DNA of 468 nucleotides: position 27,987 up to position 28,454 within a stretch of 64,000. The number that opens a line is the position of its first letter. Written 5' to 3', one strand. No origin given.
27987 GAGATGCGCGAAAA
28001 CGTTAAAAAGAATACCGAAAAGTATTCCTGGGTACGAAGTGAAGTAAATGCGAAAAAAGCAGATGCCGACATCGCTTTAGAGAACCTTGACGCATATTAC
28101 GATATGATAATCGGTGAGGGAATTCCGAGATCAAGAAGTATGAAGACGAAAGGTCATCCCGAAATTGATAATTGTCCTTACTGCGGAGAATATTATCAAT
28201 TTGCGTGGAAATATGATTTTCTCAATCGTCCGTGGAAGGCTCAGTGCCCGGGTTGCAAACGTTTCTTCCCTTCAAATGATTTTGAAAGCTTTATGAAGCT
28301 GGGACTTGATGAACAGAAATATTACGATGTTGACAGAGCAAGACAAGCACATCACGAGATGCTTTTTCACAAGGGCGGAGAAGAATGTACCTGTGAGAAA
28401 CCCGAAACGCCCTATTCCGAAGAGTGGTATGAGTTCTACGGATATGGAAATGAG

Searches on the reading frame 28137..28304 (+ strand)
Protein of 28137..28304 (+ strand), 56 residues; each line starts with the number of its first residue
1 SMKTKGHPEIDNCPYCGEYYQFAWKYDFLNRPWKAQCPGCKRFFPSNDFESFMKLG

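Call 67: search_protein_families(library=pfam, proteins=[window:28137-28304:+], max_evalue=10)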
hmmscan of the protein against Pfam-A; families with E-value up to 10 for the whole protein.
window:28137-28304:+ (56 aa): 20 families
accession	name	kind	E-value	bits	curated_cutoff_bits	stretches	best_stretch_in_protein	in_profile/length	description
PF23475.1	zf-Tbcl_FmdE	-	3.6e-05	23.6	23.2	2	6-20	3-17/35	FmdE treble clef zinc finger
PF19134.6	DUF5817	-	0.0088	16.4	31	2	6-23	17-34/57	Domain of unknown function (DUF5817)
PF23451.1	Zn_ribbon_PaaD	-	0.013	15.5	27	1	5-17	9-21/53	PaaD zinc beta ribbon domain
PF12773.13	DZR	-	0.023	15.3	27.3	1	7-47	9-37/45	Double zinc ribbon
PF24460.1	DUF7575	-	0.044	13.6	28.5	1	10-18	3-11/28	Domain of unknown function (DUF7575)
PF10571.15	UPF0547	-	0.046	14.3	29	2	36-45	2-11/26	Uncharacterised protein family UPF0547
PF22795.1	DUF4796_N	-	0.084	13.2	27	1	11-18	20-27/29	DUF4796 N-terminal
PF13248.11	Zn_ribbon_3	-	0.098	12.6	27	1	12-18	18-24/26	zinc-ribbon domain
PF18279.7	zf-WRNIP1_ubi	-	0.14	13.3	26.4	1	35-51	3-19/21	Werner helicase-interacting protein 1 ubiquitin-binding domain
PF02591.20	Zn_ribbon_9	-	0.14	12.7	29.1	1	8-17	21-30/33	C4-type zinc ribbon domain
PF00096.32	zf-C2H2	-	0.15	13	25.2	1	36-48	2-14/23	Zinc finger, C2H2 type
PF18439.7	zf_UBZ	-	0.2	11.8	25.6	1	36-50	4-18/32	Ubiquitin-Binding Zinc Finger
PF13894.12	zf-C2H2_4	-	0.22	12.8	27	0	13-20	3-10/24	C2H2-type zinc finger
PF04981.18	NMD3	-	0.32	10.9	24.9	0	8-24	33-50/243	NMD3 family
PF05605.18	zf-Di19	-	0.54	11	27.5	1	12-21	4-13/54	Drought induced 19 protein (Di19), zinc-binding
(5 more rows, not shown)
